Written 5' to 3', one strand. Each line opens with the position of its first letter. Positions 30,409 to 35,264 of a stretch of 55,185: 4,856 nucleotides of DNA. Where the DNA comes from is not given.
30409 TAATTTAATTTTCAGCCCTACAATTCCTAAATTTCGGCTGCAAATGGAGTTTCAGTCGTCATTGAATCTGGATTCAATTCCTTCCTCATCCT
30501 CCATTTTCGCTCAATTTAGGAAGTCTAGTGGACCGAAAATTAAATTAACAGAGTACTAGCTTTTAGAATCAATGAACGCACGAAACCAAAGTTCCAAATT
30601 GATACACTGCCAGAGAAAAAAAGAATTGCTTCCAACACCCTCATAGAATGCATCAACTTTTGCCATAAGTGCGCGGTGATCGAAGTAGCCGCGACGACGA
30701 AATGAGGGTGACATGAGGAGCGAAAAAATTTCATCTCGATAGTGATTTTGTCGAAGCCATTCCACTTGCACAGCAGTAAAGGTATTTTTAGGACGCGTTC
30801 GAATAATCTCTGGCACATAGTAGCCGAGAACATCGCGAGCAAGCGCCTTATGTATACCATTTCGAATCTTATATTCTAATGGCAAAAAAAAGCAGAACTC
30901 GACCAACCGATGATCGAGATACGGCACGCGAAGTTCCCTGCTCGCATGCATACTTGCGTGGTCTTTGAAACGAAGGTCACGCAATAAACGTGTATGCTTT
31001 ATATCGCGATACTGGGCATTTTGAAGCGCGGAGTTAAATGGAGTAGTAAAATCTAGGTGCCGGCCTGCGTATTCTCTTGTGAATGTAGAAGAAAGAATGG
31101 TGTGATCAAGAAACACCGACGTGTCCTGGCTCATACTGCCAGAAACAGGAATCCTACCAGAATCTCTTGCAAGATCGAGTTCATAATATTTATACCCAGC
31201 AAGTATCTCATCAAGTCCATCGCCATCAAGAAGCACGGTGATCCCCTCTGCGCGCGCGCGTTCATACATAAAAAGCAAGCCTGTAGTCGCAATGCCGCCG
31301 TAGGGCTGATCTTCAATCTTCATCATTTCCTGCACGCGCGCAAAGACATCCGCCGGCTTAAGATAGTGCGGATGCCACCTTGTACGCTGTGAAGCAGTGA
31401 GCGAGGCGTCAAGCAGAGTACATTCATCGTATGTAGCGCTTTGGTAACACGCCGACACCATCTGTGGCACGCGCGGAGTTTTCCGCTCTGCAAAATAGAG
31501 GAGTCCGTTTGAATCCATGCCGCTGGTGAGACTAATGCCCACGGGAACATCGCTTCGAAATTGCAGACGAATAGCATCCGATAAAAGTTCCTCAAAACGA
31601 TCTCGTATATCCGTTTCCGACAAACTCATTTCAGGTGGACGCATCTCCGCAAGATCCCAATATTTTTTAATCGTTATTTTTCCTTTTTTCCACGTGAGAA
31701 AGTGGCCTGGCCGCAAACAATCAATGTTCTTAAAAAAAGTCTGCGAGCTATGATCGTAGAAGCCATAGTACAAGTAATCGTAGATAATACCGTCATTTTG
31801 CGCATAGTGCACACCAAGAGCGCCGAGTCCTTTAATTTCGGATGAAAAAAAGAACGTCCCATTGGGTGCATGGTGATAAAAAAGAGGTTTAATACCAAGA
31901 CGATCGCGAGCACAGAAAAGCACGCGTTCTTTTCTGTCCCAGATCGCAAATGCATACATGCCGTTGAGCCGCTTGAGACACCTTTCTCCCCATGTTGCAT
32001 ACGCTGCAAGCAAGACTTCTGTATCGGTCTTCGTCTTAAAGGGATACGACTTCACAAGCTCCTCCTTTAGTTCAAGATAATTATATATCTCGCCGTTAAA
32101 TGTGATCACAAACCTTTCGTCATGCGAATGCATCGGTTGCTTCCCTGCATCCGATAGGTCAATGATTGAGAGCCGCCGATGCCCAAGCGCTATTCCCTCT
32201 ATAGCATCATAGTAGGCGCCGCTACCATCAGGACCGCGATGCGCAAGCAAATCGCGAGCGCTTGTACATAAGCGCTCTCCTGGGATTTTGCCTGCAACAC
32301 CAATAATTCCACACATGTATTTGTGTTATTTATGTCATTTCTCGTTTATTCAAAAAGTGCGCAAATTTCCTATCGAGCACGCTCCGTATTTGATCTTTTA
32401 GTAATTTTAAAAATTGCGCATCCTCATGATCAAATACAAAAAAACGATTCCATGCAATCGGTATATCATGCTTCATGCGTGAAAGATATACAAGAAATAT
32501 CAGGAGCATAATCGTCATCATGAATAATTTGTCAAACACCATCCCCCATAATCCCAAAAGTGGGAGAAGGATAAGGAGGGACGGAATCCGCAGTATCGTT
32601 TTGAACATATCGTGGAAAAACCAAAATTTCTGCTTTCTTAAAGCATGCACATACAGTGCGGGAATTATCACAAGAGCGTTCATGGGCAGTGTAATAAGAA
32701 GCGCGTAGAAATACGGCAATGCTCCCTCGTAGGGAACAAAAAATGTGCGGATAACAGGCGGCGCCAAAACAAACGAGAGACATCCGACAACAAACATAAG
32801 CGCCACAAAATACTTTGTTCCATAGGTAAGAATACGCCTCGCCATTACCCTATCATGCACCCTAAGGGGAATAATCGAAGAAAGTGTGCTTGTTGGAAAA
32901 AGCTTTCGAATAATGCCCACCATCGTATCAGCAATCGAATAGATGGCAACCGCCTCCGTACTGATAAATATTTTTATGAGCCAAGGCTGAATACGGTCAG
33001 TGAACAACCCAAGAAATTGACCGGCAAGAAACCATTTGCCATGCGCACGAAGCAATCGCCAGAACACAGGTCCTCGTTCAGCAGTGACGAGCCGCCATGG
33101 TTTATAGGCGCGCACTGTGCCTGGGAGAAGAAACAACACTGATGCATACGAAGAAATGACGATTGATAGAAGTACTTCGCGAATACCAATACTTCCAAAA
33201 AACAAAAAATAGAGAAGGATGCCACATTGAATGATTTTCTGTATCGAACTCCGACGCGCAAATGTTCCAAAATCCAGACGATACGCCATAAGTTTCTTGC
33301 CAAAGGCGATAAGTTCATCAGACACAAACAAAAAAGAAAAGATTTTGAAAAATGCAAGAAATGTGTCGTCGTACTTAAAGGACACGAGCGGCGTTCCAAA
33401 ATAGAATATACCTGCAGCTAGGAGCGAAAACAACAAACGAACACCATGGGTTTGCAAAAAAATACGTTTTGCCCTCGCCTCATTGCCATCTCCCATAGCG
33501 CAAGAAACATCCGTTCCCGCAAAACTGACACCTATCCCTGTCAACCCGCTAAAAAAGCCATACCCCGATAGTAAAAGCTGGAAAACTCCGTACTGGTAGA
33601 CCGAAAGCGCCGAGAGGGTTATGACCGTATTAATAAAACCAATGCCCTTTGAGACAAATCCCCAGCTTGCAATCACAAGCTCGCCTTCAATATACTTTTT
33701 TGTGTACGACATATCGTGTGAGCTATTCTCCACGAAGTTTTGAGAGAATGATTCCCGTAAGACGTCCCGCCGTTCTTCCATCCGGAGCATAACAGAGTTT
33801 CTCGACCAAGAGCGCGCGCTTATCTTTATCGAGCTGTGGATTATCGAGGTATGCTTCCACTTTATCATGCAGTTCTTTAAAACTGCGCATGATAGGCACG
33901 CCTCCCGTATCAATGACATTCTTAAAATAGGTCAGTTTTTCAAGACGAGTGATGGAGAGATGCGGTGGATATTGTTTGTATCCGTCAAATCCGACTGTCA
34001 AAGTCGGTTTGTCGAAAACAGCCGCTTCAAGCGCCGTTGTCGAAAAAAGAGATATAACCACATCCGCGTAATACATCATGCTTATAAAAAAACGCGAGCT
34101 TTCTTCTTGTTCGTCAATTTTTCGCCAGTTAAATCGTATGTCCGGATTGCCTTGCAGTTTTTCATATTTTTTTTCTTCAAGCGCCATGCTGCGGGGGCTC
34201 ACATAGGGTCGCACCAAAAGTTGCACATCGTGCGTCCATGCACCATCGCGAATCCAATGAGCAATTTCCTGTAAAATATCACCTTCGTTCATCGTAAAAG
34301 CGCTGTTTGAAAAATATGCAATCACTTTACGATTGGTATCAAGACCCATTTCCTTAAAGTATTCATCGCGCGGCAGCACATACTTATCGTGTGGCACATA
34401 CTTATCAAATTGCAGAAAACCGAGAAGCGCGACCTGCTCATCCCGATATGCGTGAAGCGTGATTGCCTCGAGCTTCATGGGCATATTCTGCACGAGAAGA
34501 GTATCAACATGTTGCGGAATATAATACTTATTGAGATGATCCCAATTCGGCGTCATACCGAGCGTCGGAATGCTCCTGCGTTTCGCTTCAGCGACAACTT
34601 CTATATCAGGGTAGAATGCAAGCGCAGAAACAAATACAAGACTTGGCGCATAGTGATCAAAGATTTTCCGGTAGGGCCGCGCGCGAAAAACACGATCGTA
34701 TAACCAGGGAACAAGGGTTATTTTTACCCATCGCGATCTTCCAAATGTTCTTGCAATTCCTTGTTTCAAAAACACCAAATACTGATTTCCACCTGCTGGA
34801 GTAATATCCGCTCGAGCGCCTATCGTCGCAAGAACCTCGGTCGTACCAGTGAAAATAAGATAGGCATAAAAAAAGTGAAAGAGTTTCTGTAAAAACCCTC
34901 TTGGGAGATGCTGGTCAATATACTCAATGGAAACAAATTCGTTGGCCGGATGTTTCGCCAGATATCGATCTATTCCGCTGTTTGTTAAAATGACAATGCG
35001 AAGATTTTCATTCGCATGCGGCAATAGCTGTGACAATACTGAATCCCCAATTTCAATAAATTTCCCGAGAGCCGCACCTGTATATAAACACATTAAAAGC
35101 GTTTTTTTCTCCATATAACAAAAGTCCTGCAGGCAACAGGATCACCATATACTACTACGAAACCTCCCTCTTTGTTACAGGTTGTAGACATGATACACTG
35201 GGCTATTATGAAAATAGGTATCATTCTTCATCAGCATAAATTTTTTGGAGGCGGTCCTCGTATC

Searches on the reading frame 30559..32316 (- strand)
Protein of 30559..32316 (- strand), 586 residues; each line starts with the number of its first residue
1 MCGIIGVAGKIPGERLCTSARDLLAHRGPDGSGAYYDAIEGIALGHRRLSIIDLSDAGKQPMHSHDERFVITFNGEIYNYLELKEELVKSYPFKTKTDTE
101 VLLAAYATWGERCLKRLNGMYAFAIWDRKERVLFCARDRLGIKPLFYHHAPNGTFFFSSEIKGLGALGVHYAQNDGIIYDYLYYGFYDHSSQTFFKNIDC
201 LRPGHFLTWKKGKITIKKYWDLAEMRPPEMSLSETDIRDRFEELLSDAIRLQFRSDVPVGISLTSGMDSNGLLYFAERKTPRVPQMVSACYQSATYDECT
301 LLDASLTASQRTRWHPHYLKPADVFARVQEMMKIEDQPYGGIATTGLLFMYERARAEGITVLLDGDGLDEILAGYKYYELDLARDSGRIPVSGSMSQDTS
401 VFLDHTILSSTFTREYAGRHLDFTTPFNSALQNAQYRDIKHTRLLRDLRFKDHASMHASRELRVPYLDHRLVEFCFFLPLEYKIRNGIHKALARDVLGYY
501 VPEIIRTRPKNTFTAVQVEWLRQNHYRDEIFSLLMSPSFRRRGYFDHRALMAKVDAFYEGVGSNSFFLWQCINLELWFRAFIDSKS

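Call 9: search_protein_families(library=pfam, proteins=[window:30559-32316:-], max_evalue=0.001)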
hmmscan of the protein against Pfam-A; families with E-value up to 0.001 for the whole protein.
window:30559-32316:- (586 aa): 4 families
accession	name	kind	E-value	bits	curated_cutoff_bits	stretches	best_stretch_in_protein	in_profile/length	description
PF00733.27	Asn_synthase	-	1.9e-59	202.5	21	1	241-579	2-354/354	Asparagine synthase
PF13537.11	GATase_7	-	7.8e-48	162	25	1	46-164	1-121/123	Glutamine amidotransferase domain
PF13522.11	GATase_6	-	1.7e-43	148.2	27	1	40-160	9-130/130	Glutamine amidotransferase domain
PF12481.13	DUF3700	-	1.4e-06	28.4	27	1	64-162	73-174/228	Aluminium induced protein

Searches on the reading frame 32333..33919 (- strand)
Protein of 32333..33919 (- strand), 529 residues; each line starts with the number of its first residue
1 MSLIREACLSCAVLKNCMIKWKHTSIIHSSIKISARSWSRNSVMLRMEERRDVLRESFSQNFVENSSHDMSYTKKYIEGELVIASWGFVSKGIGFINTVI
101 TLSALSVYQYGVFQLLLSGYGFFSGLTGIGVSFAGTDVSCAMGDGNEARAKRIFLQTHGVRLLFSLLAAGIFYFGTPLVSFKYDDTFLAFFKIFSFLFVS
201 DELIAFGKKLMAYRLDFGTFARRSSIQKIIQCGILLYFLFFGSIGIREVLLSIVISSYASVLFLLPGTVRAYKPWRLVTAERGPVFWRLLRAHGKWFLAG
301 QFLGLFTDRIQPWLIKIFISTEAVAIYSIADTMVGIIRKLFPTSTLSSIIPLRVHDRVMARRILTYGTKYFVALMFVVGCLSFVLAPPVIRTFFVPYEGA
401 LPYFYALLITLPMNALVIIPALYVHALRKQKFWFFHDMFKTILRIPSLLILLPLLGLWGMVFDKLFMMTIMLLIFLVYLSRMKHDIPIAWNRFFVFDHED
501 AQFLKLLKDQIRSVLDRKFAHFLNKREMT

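Call 9: search_protein_families(library=pfam, proteins=[window:32333-33919:-], max_evalue=0.001)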
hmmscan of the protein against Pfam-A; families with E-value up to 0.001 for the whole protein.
window:32333-33919:- (529 aa): 1 family
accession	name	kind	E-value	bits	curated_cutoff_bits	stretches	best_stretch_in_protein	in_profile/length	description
PF01943.22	Polysacc_synt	-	4.1e-11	43.3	28.2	1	81-351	6-268/274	Polysaccharide biosynthesis protein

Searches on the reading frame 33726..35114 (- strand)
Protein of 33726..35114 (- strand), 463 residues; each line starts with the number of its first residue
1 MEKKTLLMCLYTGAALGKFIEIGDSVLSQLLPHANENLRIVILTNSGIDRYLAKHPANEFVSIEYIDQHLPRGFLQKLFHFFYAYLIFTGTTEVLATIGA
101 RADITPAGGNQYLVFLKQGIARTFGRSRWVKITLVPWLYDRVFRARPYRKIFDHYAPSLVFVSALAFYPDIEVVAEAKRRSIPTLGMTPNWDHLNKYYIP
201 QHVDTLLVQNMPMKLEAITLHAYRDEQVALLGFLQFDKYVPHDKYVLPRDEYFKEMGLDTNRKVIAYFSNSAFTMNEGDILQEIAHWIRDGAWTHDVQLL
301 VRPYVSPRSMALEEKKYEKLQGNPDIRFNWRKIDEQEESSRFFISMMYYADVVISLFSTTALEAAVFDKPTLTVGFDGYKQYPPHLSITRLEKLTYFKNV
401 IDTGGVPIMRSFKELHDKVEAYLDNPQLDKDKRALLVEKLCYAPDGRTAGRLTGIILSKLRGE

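Call 4: search_protein_families(library=pfam, proteins=[window:33726-35114:-], max_evalue=1)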
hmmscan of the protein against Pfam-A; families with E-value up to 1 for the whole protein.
window:33726-35114:- (463 aa): 1 family
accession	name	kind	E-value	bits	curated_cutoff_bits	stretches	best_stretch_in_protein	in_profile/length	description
PF04464.20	Glyphos_transf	-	3.1e-05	23.5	22.1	1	345-457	263-366/367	CDP-Glycerol:Poly(glycerophosphate) glycerophosphotransferase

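Call 6: search_protein_families(library=ncbifam, proteins=[window:33726-35114:-], max_evalue=1)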
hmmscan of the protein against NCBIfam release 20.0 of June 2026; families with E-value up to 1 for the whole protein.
window:33726-35114:- (463 aa): 3 families
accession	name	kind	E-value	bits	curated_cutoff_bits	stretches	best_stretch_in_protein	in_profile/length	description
NF046086.1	BFO_1060_trans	domain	7.4e-12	45.1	200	2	346-456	261-360/365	BFO_1060 family glycosyltransferase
NF041711.1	TagprimaseTarB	equivalog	0.0033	16.7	500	1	340-378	258-296/362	teichoic acid glycerol-phosphate primase TarB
TIGR04396.2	surf_polysacc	subfamily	0.11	11.6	125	1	349-373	263-287/427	surface carbohydrate biosynthesis protein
